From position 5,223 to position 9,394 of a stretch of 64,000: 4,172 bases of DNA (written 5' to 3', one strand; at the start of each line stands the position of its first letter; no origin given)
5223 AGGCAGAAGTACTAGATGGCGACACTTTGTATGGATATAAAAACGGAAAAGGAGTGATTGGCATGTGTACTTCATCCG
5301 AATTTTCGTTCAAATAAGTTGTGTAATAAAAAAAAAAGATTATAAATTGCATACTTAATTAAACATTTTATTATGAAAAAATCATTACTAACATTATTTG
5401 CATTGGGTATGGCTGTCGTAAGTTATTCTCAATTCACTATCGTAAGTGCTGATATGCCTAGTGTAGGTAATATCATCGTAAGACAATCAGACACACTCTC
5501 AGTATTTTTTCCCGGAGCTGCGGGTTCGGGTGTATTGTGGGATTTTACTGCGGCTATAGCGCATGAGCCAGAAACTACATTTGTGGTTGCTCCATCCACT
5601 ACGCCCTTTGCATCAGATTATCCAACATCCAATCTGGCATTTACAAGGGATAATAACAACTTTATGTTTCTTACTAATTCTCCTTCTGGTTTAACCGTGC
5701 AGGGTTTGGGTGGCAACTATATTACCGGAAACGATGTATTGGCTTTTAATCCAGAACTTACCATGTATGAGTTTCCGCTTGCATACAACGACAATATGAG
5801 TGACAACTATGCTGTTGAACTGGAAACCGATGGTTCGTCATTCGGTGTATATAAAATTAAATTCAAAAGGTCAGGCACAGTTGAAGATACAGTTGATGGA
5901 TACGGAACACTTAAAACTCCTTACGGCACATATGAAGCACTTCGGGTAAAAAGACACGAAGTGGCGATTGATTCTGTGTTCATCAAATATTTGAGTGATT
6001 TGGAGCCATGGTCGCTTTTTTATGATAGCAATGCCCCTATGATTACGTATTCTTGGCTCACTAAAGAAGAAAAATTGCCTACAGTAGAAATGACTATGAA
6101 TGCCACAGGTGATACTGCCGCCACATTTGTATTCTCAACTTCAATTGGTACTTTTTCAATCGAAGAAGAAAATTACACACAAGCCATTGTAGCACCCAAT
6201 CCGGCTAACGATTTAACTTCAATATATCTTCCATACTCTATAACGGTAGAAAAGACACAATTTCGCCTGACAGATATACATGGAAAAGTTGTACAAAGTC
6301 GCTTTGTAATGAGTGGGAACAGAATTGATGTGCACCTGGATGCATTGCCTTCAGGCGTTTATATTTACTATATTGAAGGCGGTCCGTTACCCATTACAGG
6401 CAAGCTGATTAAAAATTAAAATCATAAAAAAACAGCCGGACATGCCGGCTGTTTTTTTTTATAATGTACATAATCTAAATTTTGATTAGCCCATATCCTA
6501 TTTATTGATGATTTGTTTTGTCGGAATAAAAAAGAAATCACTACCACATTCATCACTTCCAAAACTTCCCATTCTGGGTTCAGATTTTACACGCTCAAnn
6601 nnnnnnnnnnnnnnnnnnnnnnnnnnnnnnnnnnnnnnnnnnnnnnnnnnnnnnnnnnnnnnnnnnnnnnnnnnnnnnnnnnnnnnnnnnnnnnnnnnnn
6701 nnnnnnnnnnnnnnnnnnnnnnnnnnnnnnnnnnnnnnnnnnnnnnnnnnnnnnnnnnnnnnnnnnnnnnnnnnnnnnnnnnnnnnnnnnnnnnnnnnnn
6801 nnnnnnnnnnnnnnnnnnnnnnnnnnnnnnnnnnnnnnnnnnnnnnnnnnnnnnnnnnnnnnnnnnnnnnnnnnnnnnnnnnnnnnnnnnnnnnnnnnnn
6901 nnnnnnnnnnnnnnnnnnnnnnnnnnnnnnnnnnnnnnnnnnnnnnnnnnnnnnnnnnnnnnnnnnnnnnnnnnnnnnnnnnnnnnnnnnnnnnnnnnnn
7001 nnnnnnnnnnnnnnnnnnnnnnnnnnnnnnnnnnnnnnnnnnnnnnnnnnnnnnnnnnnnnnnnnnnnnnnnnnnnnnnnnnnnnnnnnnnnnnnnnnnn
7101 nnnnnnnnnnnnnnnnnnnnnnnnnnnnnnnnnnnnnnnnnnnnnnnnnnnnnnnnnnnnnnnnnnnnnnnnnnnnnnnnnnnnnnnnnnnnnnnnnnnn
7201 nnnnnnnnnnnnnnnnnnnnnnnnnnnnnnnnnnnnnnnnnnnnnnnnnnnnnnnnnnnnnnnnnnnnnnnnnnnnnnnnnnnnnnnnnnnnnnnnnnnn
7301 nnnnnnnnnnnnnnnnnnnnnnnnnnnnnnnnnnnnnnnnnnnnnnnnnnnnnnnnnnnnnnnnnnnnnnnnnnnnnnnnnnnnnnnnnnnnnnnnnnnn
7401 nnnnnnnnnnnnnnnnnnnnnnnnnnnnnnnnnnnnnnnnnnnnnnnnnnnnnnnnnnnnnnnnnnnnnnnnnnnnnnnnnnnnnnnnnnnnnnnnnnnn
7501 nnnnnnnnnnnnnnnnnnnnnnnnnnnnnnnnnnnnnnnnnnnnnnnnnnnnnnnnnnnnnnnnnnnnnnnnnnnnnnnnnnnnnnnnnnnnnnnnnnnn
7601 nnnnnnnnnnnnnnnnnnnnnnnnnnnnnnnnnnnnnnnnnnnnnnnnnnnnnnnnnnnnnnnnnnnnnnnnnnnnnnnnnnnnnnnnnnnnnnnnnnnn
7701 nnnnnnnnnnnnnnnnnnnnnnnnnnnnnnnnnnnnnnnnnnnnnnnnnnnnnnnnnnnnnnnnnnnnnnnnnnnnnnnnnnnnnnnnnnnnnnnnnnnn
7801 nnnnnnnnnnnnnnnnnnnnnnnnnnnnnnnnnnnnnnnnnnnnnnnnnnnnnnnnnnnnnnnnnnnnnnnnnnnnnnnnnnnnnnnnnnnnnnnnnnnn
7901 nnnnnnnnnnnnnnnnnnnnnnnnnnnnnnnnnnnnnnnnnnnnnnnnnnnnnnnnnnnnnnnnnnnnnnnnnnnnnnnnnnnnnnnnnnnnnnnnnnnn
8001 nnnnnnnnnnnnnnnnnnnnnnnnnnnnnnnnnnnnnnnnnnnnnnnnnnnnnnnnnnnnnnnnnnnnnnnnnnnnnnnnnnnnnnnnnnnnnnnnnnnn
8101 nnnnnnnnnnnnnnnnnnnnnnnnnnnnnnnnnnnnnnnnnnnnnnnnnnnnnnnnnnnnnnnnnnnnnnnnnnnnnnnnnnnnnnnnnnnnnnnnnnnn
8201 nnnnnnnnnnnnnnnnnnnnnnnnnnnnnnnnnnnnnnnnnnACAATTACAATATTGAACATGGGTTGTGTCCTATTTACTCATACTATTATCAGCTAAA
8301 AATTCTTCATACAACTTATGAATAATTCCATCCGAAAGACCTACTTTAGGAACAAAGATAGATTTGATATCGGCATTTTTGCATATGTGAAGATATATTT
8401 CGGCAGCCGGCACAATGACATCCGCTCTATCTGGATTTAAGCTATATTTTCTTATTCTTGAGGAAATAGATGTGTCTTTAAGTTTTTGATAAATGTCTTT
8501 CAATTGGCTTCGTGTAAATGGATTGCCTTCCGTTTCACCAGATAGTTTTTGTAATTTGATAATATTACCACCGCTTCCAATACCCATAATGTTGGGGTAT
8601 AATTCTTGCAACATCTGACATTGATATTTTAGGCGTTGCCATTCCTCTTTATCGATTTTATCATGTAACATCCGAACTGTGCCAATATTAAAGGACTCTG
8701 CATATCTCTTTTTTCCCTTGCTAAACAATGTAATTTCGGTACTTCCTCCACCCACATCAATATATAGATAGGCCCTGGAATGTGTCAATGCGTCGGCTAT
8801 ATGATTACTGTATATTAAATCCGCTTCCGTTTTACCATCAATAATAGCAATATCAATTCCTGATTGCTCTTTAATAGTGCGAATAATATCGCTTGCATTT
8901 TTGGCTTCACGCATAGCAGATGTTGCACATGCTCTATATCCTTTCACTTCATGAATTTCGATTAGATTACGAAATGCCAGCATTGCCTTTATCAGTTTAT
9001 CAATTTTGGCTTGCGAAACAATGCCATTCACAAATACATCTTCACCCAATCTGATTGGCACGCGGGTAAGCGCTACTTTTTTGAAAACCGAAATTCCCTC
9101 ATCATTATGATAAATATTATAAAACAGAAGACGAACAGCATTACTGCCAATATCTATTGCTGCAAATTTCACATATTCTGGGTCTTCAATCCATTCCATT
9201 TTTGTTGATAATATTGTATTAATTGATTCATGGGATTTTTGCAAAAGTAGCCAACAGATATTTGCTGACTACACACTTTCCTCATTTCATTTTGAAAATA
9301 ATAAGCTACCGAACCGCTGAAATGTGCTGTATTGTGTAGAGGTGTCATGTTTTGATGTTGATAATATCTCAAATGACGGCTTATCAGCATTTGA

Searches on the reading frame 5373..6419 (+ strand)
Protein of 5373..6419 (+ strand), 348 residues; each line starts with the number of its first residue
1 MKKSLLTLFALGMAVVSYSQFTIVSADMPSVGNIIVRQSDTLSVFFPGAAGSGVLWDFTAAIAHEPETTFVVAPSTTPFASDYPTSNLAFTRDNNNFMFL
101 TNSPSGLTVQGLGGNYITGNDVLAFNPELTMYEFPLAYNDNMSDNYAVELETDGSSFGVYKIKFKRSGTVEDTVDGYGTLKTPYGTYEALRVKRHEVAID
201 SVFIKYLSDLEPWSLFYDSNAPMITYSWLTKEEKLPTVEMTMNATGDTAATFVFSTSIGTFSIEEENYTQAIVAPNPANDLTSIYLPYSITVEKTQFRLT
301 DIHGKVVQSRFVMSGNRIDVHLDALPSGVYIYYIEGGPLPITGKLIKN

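Call 49: search_protein_families(library=pfam, proteins=[window:5373-6419:+], max_evalue=0.0001)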
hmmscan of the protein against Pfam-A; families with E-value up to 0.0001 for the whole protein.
window:5373-6419:+ (348 aa): 1 family
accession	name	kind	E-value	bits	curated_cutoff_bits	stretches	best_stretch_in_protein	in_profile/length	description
PF18962.6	Por_Secre_tail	-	1.3e-08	35.5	27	1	275-342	3-70/75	Secretion system C-terminal sorting domain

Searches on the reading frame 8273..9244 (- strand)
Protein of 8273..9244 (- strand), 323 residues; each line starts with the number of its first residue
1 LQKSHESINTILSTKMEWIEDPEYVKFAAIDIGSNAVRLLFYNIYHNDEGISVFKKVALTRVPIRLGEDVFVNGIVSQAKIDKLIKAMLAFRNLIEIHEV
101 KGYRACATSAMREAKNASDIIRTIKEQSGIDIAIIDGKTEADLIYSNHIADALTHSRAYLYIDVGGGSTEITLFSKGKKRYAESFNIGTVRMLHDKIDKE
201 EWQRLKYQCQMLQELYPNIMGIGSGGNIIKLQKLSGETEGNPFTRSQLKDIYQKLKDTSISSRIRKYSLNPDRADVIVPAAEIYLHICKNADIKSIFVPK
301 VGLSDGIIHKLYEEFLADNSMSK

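Call 49: search_protein_families(library=pfam, proteins=[window:8273-9244:-], max_evalue=0.0001)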
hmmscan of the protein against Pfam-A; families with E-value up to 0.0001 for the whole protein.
window:8273-9244:- (323 aa): 2 families
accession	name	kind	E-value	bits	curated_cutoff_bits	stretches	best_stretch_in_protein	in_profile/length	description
PF02541.22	Ppx-GppA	-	1.7e-36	126.6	27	1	45-311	3-281/285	Ppx/GppA phosphatase family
PF06277.17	EutA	-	1.1e-05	25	27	1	29-199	7-182/475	Ethanolamine utilisation protein EutA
